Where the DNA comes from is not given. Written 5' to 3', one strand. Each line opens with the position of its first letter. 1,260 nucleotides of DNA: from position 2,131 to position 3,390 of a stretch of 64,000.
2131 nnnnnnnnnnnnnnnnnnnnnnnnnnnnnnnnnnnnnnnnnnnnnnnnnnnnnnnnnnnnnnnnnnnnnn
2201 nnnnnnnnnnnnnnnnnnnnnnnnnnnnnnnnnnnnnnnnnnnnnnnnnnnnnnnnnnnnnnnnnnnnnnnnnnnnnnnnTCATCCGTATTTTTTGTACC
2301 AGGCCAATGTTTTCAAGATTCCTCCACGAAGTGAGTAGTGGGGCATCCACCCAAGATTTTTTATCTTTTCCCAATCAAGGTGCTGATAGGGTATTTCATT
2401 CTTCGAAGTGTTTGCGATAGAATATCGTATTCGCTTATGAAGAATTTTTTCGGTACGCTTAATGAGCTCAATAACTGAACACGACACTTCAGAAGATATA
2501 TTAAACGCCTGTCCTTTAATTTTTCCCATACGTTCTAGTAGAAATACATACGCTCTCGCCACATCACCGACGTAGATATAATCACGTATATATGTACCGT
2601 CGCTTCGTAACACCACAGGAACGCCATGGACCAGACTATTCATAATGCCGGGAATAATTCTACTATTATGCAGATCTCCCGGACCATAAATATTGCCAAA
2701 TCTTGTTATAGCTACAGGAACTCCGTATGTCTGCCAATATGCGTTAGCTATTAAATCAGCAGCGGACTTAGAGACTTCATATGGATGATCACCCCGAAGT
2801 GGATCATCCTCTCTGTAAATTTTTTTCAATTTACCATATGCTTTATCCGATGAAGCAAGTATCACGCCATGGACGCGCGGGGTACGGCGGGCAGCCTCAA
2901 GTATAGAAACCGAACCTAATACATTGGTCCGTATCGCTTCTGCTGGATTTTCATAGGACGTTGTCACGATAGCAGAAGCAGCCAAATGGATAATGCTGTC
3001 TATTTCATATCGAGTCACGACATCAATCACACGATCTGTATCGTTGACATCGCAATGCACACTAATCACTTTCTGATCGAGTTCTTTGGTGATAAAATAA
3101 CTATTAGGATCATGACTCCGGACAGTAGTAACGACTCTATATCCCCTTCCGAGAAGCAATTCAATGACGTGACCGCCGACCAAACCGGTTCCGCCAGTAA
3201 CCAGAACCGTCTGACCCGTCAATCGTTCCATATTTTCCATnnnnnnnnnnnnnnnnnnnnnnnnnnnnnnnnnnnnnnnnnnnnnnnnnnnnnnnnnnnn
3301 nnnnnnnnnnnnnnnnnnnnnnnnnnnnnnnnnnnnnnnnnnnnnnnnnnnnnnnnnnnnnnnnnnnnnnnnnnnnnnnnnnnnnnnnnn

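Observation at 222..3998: CDP-hexose branch (rfbF plus a dehydratase-like SDR) coupled to an aminotransferase and a lipid-carrier GT2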

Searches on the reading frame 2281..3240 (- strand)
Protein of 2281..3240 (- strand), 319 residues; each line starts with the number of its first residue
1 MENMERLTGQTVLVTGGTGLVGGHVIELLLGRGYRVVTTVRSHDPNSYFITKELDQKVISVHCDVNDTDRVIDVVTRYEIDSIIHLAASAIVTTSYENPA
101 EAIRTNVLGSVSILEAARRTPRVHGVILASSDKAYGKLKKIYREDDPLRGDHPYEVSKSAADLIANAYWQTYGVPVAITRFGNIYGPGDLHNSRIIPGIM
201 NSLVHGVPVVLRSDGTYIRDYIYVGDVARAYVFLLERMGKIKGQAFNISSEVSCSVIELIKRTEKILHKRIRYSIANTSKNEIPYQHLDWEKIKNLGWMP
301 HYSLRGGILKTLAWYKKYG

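Call 4: search_protein_families(library=pfam, proteins=[window:2281-3240:-])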
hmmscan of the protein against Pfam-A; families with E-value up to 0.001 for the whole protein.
window:2281-3240:- (319 aa): 11 families
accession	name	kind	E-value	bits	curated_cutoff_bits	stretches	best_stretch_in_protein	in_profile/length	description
PF01370.27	Epimerase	-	1.6e-55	188.6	20.9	1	12-248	1-239/240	NAD dependent epimerase/dehydratase family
PF16363.11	GDP_Man_Dehyd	-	4e-52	178.2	27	1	13-308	1-329/332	GDP-mannose 4,6 dehydratase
PF02719.21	Polysacc_synt_2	-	4.8e-20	72.4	20.2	1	12-210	1-193/293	Polysaccharide biosynthesis protein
PF01073.25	3Beta_HSD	-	4.8e-17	62.3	22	1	13-251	1-251/280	3-beta hydroxysteroid dehydrogenase/isomerase family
PF07993.18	NAD_binding_4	-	1e-13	51.5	20.1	1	14-211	1-238/258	Male sterility protein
PF04321.23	RmlD_sub_bind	-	3.5e-11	43.2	27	1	11-187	2-154/287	RmlD substrate binding domain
PF05368.20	NmrA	-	6.6e-08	32.9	27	1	10-104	3-81/298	NmrA-like family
PF08659.16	KR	-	9.7e-08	32.6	22.6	1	11-136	2-142/180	KR domain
PF00106.31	adh_short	-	3.5e-05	23.8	26.6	1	10-117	1-119/195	short chain dehydrogenase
PF13561.12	adh_short_C2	-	0.00014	22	27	0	24-129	11-127/236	Enoyl-(Acyl carrier protein) reductase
PF13460.12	NAD_binding_10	-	0.00016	22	27.2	1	16-137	1-104/184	NAD(P)H-binding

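Call 5: search_protein_families(library=ncbifam, proteins=[window:2281-3240:-], max_evalue=0.00001)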
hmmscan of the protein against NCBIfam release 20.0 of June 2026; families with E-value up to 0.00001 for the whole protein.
window:2281-3240:- (319 aa): 35 families (the best 25 are shown)
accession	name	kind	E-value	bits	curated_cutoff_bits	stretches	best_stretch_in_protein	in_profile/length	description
TIGR01181.1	dTDP_gluc_dehyt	equivalog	9.4e-54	182.6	365.1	1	12-317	2-313/321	dTDP-glucose 4,6-dehydratase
TIGR02622.1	CDP_4_6_dhtase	equivalog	2.8e-51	174.7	278.45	1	9-317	4-332/352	CDP-glucose 4,6-dehydratase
TIGR04180.1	EDH_00030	hypoth_equivalog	2.3e-42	145.1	475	1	12-294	1-287/297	NAD-dependent 4,6-dehydratase LegB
TIGR01179.1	galE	equivalog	4.2e-40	137.6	262.3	2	12-186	2-178/332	UDP-glucose 4-epimerase GalE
NF007582.0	PRK10217.1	equivalog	2.5e-30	105.8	698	1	11-315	3-331/355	dTDP-glucose 4,6-dehydratase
NF007490.0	PRK10084.1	subfamily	1.5e-29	103.1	649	1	12-316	3-335/361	dTDP-glucose 4,6-dehydratase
NF007956.0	PRK10675.1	subfamily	2.1e-23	83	394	1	11-315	2-329/338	UDP-glucose 4-epimerase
NF047922.1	GDPFucSynFcl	equivalog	5.6e-22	78.6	500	1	62-316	36-302/308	GDP-L-fucose synthase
TIGR02197.1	heptose_epim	equivalog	1.6e-20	73.6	274.6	1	12-316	1-314/316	ADP-glyceromanno-heptose 6-epimerase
TIGR03589.1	PseB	equivalog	8.8e-16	57.7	407.75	1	8-222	3-202/324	UDP-N-acetylglucosamine 4,6-dehydratase (inverting)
NF043036.1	ErythonDh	equivalog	1.5e-14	53.9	325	1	12-169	3-164/321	D-erythronate dehydrogenase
NF011728.1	PRK15181.1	equivalog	3e-14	52.8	760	1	11-315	17-337/348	Vi polysaccharide biosynthesis UDP-N-acetylglucosaminuronic acid C-4 epimerase TviC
TIGR01746.1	Thioester-redct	subfamily_domain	6.9e-14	51.9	213.35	1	11-251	1-264/371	thioester reductase domain-containing protein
TIGR01472.1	gmd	equivalog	7.3e-14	51.7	415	1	12-273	3-274/342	GDP-mannose 4,6-dehydratase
TIGR03466.1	HpnA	hypoth_equivalog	1e-13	50.9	367.65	1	11-240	2-221/327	hopanoid-associated sugar epimerase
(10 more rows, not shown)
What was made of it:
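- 2281..3240 (-): Extended SDR (319 aa), 'type II' Asp-Lys 4,6-dehydratase. It scores below the cut-offs of both TIGR01181 (183/365) and TIGR02622 (175/278) (call 5).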

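Call 10: search_solved_structures(query=window:2281-3240:-, show_alignments=3)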
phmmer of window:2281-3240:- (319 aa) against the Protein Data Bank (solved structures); distinct sequences matched with E-value up to 0.001: 187 (the best 60 are shown).
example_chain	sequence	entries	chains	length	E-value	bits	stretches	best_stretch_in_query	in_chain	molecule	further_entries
6bi4_A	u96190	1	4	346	1.2e-37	133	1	9-317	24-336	dTDP-glucose 4,6-dehydratase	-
2hun_A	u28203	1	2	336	7.3e-34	120.6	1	11-317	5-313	336aa long hypothetical dTDP-glucose 4,6-dehydratase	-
4zrm_A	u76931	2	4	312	2e-33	119.1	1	11-317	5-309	UDP-glucose 4-epimerase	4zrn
8shh_A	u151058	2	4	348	3.5e-33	118.3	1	11-316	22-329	dTDP-glucose 4,6-dehydratase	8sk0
1r66_A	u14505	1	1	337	3.4e-31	111.8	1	12-317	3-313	TDP-glucose-4,6-dehydratase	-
1rkx_A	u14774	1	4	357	7.3e-31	110.7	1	8-317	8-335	CDP-glucose-4,6-dehydratase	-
1r6d_A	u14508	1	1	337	1.7e-30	109.5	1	12-317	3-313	TDP-glucose-4,6-dehydratase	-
8du1_A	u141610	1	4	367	1.1e-28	103.5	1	11-315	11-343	dTDP-glucose 4,6-dehydratase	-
1wvg_A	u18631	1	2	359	2.5e-28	102.4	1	9-317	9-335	CDP-glucose 4,6-dehydratase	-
1bxk_A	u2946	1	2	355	3e-28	102.1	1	11-315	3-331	PROTEIN (DTDP-GLUCOSE 4,6-DEHYDRATASE)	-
9rl0_E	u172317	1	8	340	6.5e-28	101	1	12-317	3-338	CDP-tyvelose 2-epimerase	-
6vlo_A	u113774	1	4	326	7.5e-28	100.8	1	11-316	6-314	Putative dTDP-D-glucose 4,6-dehydratase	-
1g1a_A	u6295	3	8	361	9e-28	100.5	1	12-315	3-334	DTDP-D-GLUCOSE 4,6-DEHYDRATASE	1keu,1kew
2p5u_A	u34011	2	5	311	9.2e-28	100.5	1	12-311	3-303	UDP-glucose 4-epimerase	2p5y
6kv9_A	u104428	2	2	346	9.9e-27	97.1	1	10-316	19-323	MoeE5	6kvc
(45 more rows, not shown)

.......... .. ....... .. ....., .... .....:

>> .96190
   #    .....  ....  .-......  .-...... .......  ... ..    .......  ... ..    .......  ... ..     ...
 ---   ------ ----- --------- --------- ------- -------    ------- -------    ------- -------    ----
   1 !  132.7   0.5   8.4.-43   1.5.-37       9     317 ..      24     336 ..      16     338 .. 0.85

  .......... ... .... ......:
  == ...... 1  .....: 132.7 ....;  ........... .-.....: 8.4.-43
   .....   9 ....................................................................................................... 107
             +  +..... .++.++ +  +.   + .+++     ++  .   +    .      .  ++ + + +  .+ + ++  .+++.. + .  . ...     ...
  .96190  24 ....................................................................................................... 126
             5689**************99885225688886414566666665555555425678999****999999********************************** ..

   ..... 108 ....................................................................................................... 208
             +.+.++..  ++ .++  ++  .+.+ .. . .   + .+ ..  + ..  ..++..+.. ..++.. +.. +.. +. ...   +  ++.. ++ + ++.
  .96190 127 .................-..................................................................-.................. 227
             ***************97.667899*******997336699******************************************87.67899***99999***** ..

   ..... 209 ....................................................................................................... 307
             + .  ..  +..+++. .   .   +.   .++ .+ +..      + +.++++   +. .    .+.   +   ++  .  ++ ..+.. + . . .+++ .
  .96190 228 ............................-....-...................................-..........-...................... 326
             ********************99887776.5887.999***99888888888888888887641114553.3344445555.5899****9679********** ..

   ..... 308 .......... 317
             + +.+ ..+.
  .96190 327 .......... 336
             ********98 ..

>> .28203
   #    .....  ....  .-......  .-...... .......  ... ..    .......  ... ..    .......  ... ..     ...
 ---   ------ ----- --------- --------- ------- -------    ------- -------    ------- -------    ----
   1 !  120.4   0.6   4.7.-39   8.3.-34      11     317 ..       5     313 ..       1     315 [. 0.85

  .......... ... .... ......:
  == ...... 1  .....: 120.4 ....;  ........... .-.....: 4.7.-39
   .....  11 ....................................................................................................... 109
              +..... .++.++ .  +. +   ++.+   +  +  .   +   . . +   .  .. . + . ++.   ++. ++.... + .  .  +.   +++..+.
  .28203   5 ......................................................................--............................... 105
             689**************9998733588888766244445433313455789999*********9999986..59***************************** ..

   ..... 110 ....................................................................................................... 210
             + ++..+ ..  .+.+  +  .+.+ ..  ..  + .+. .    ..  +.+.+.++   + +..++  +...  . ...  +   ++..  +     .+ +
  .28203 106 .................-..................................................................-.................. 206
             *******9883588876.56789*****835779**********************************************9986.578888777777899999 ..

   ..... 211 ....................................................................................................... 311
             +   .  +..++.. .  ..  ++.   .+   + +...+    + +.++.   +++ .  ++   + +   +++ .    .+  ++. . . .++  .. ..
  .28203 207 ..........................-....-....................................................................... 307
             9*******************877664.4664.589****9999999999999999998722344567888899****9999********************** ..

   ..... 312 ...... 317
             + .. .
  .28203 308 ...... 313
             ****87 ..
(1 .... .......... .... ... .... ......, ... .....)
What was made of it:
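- Overall, the SDR is slightly closer to dTDP-glucose dehydratases than to RfbG (calls 5, 10).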

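Call 68: list_cluster_members(proteins=[window:2281-3240:-, window:1346-2284:-, window:222-1349:-, L001:7156-7818:+, window:9052-10458:-, window:10499-11332:+])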
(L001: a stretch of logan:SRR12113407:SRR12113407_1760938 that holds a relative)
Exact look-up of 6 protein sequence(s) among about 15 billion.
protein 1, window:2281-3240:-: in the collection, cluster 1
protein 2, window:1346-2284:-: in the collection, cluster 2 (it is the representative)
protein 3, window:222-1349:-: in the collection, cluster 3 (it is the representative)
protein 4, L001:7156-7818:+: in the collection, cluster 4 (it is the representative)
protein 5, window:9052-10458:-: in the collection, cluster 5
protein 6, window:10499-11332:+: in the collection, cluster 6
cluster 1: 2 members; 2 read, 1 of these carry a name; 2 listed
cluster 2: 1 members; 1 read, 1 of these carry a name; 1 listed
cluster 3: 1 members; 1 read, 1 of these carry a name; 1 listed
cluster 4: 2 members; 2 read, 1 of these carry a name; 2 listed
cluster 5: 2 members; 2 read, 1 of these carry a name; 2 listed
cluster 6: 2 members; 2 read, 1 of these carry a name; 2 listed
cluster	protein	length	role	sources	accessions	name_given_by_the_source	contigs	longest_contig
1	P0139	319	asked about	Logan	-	-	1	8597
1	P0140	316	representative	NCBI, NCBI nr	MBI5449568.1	NAD-dependent epimerase/dehydratase family protein [Candidatus Gottesmanbacteria ...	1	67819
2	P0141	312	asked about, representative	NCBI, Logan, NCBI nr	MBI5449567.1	glycosyltransferase family 2 protein [Candidatus Gottesmanbacteria bacterium]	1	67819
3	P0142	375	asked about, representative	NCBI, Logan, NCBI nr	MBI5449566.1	DegT/DnrJ/EryC1/StrS family aminotransferase [Candidatus Gottesmanbacteria bacterium]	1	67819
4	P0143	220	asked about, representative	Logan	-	-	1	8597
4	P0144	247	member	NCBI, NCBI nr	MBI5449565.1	GNAT family N-acetyltransferase [Candidatus Gottesmanbacteria bacterium]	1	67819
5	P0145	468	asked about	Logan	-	-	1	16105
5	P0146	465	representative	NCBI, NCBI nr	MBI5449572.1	hypothetical protein HY948_04655 [Candidatus Gottesmanbacteria bacterium] | hypothetical protein [Candidatus Gottesmanbacteria bacterium]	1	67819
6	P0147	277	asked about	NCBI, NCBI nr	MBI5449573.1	hypothetical protein HY948_04660 [Candidatus Gottesmanbacteria bacterium] | hypothetical protein [Candidatus Gottesmanbacteria bacterium]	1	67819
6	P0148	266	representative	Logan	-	-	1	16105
